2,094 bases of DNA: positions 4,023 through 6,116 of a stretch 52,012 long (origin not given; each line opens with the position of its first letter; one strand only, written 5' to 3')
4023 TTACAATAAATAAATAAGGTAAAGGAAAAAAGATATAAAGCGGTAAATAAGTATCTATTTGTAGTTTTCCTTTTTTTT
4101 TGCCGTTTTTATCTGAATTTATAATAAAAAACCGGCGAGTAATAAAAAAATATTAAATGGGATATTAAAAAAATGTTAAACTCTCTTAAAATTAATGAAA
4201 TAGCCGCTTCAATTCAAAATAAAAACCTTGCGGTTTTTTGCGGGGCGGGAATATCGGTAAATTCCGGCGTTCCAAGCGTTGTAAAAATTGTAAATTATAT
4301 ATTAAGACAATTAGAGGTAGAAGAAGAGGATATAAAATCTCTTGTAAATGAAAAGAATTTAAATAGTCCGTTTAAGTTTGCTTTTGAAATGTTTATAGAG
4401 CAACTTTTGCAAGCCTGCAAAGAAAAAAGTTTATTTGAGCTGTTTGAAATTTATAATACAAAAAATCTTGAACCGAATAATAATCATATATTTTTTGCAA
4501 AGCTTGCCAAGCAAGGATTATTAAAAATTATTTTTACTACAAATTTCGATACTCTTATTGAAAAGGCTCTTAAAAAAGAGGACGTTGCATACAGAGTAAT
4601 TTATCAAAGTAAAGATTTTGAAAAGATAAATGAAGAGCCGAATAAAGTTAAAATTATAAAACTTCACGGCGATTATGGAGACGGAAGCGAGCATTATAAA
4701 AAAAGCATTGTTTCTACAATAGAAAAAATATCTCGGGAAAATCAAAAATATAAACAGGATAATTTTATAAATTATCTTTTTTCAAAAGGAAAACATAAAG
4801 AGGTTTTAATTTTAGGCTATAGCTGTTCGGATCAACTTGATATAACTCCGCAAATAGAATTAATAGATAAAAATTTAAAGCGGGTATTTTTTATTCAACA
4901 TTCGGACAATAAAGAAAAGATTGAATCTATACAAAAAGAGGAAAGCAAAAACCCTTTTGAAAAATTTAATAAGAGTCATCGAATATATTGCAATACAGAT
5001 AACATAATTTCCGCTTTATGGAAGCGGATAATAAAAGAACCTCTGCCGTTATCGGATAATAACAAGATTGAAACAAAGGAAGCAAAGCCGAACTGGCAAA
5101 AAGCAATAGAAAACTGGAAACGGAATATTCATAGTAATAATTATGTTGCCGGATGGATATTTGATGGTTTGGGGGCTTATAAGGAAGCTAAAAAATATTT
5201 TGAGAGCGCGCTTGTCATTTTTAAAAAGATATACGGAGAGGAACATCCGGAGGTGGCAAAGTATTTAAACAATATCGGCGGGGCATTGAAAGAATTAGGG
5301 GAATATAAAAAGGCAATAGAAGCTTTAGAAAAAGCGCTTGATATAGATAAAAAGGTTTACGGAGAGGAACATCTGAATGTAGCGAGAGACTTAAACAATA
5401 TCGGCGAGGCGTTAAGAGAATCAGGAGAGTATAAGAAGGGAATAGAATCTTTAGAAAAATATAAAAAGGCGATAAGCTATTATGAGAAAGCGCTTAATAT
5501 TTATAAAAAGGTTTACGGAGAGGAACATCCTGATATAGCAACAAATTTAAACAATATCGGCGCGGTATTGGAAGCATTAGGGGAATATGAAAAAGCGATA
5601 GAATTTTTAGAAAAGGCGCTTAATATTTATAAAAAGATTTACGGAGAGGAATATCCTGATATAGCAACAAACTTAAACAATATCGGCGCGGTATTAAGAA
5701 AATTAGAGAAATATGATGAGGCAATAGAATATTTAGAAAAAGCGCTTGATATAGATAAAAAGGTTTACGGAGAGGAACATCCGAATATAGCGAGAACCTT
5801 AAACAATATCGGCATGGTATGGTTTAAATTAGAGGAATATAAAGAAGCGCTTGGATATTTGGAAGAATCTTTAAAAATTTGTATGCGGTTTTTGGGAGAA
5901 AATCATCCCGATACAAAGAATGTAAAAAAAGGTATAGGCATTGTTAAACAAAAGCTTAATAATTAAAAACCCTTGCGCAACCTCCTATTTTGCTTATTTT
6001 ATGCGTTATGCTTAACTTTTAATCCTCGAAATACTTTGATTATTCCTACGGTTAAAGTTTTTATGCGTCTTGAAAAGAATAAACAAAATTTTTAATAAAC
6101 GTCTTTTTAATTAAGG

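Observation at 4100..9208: SIR2-TPR effector beside a translationally coupled P-loop NTPase + TPR pair: candidate three-gene NAD-targeting conflict/defence module (STAND-type modules on three separate proteins)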

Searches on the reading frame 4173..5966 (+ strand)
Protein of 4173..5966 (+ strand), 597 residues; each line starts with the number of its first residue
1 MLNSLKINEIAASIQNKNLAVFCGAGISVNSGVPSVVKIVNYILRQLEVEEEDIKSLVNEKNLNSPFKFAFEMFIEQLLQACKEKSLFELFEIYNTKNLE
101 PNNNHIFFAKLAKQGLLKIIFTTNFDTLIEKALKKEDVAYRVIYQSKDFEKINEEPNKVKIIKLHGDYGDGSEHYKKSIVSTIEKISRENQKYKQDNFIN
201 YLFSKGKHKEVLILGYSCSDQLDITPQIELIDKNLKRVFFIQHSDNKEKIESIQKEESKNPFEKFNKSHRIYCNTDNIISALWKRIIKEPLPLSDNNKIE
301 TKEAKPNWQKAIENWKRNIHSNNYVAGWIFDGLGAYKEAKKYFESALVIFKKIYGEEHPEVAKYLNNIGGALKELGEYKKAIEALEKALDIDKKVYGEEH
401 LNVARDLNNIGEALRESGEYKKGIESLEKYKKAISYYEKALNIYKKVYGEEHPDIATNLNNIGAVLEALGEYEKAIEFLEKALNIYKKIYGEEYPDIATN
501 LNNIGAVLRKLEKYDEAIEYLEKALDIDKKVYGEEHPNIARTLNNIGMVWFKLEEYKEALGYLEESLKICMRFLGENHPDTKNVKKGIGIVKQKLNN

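Call 3: search_protein_families(library=pfam, proteins=[window:4173-5966:+], max_evalue=0.1)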
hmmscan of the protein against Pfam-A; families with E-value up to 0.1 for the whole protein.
window:4173-5966:+ (597 aa): 41 families (the best 25 are shown)
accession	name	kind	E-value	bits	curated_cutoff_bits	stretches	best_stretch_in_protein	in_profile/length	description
PF13424.12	TPR_12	-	3.1e-77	255.2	30.1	5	496-569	1-74/77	Tetratricopeptide repeat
PF13374.12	TPR_10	-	4.3e-58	192.2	27.5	6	501-538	5-42/42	Tetratricopeptide repeat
PF00515.34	TPR_1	-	2.8e-36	122.3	27.8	5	501-529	4-32/34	Tetratricopeptide repeat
PF07719.23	TPR_2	-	6.2e-36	120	27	5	500-529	3-32/34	Tetratricopeptide repeat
PF13181.12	TPR_8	-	3.3e-29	99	25.7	5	501-530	4-33/34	Tetratricopeptide repeat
PF24885.1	TPR_NPHP3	-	5.8e-26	91.8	100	4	371-488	108-215/239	Nephrocystin-3 TPR domain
PF13176.12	TPR_7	-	3.5e-21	73.9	27.9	2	501-529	2-30/36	Tetratricopeptide repeat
PF13289.12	SIR2_2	-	6.2e-17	62.5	24.5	1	119-252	2-131/141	SIR2-like domain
PF13432.12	TPR_16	-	2.1e-15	57.2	32.7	3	507-568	6-59/65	Tetratricopeptide repeat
PF13428.12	TPR_14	-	1.2e-14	53.8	23.5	0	463-486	8-31/44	Tetratricopeptide repeat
PF14559.12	TPR_19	-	1.3e-10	41.9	25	2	429-485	6-54/68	Tetratricopeptide repeat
PF13414.12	TPR_11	-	1.1e-08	35.1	26.8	2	371-393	3-25/42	TPR repeat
PF13174.12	TPR_6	-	2e-08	34.8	26.3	0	462-486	6-30/33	Tetratricopeptide repeat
PF13431.12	TPR_17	-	1.3e-07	31.8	24.4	0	450-477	7-34/34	Tetratricopeptide repeat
PF13371.12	TPR_9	-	2.8e-07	30.9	35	0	508-569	5-58/73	Tetratricopeptide repeat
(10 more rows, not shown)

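Call 4: search_protein_families(library=padloc, proteins=[window:4173-5966:+], max_evalue=0.1)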
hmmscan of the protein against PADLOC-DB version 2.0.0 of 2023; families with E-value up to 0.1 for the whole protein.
window:4173-5966:+ (597 aa): 21 families
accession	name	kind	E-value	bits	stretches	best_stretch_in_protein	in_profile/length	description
PDLC05061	PDC-S65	-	3.7e-22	77.3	1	8-170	20-193/592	-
PDLC01169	TPR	-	5e-19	66.7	2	434-584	86-232/252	TPR repeats containing protein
PDLC00407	ThsA1|ThsA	-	1.7e-17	61.2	1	7-254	10-235/478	STALD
PDLC00409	ThsA1|ThsA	-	1.1e-14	52.4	1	7-250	11-224/242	STALD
PDLC02420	Aga_SIR2-PNTD1-PNTD2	-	6.1e-14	49.2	1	15-234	17-239/1010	Class I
PDLC02419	Aga_SIR2-PNTD1-PNTD2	-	1.3e-13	48.5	1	100-169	103-175/558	Class I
PDLC02384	pAgo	-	3e-13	46.9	1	97-244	116-254/1030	-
PDLC05060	PDC-S65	-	3.5e-13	47.3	1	100-170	30-101/503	-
PDLC02402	Aga_SIR2-PNTD1-PNTD2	-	3.3e-11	40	1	16-175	11-182/876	Class I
PDLC02401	Aga_SIR2-PNTD1-PNTD2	-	2.4e-09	34.5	1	100-169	76-148/524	Class I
PDLC03856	LmuA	-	8.1e-09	33.1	1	5-254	3-241/433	-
PDLC04082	SIR2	-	3.4e-06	24.2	1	9-164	5-175/345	-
PDLC04087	SIR2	-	3.4e-06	24.2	1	6-166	6-192/343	-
PDLC04093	SIR2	-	3.7e-06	24.2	2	115-140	149-174/395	-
PDLC04088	SIR2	-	4.9e-06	23.9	1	120-167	176-231/390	-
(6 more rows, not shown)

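Call 5: search_protein_families(library=ncbifam, proteins=[window:4173-5966:+], max_evalue=0.1)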
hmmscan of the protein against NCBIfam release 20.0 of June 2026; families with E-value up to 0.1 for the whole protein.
window:4173-5966:+ (597 aa): 33 families (the best 25 are shown)
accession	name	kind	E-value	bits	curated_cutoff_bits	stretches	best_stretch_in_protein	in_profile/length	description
NF040586.1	FxSxx_TPR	equivalog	4.2e-39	134.7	300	2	429-595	443-611/830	FxSxx-COOH system tetratricopeptide repeat protein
TIGR02521.1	type_IV_pilW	equivalog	1.1e-18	67.7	154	2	409-530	53-167/234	type IV pilus biogenesis/stability protein PilW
NF040959.1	MamA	equivalog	1.4e-16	60.5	200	3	437-529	87-170/204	magnetosome protein MamA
NF041717.1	HaaA_phane_TPR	equivalog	5.1e-14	51.4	1125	2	333-530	685-864/882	cyclophane-containing RiPP biosynthesis TPR protein HaaT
NF053520.1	HK_Porph_FimS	equivalog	3.2e-13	48.8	600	2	428-565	138-269/618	sensor histidine kinase FimS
NF047558.1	TPR_END_plus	domain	4.3e-10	39.4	32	2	508-533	9-33/56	TPR end-of-group domain-containing protein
NF053617.1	SARPRegAfsRStmc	equivalog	9.2e-10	37.1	1430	2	428-527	790-885/986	SARP-family global regulator AfsR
NF033920.0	C39_PA2778_fam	equivalog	1.1e-09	38.1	150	1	300-391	171-253/255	PA2778 family cysteine peptidase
NF040867.1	prot_deacyl_CobB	equivalog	2.9e-08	33.2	320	1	14-134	7-107/242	NAD-dependent protein deacetylase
NF041818.1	Dsr1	equivalog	3e-07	28.6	1400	1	20-139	24-142/1263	anti-phage defense-associated sirtuin Dsr1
TIGR02917.1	PEP_TPR_lipo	equivalog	3.2e-07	28.6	312.2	2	437-528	786-867/899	XrtA/PEP-CTERM system TPR-repeat protein PrsT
NF001754.0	PRK00481.1-4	equivalog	6.8e-07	28.6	252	1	7-135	5-116/244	NAD-dependent protein deacylase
NF001753.0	PRK00481.1-3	subfamily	8.9e-07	28.1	243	1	10-132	6-108/252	NAD-dependent protein deacylase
TIGR00540.1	TPR_hemY_coli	hypoth_equivalog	1.3e-06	27.5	142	1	465-569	270-355/385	heme biosynthesis-associated TPR protein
NF001752.0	PRK00481.1-1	equivalog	1.6e-06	27.8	221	1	6-135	3-116/242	NAD-dependent protein deacylase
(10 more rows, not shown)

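Call 63: find_encoding_contigs(protein=window:4173-5966:+, flank=10000, max_places=6)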
Protein window:4173-5966:+ (597 aa): no gene with exactly this product is on record in the collection.

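Call 84: find_related_loci(query=A5, collection=metagenome_contigs, flank=8000)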
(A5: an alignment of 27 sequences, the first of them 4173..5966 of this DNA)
Query A5 (597 aa) in metagenome_contigs; peptide patterns used: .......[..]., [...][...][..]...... (x = any residue, [..] = any of these).
600 stretches matched a pattern (row limit reached: there are more); 368 encode a relative of the query (tblastn E <= 1e-3); the best 80 are kept; 80 distinct loci.
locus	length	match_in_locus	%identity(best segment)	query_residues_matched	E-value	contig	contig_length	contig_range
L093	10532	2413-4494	31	7-595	4e-86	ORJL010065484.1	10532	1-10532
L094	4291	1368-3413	34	7-595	2e-82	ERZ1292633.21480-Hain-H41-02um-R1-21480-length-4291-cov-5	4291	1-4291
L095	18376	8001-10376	33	7-597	4e-90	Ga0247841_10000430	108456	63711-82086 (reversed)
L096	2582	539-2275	29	7-591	9e-81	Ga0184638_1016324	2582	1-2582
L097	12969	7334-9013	33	19-560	2e-76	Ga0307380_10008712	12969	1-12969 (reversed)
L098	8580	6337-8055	34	5-595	2e-75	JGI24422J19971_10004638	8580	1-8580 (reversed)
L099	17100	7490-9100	28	7-571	1e-72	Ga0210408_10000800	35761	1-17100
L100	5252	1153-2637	33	7-531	2e-69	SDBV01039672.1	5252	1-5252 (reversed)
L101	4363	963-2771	27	4-597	1e-65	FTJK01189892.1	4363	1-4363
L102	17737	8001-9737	31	7-581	1e-69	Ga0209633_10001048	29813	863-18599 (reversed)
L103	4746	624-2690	29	7-570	4e-58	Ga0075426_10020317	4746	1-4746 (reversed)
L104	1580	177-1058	35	7-315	6e-60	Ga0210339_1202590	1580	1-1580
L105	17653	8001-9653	30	6-581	3e-52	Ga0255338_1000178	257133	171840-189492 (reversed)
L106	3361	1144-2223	33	7-391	1e-51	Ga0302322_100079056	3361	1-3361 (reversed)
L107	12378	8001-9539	28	7-518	2e-49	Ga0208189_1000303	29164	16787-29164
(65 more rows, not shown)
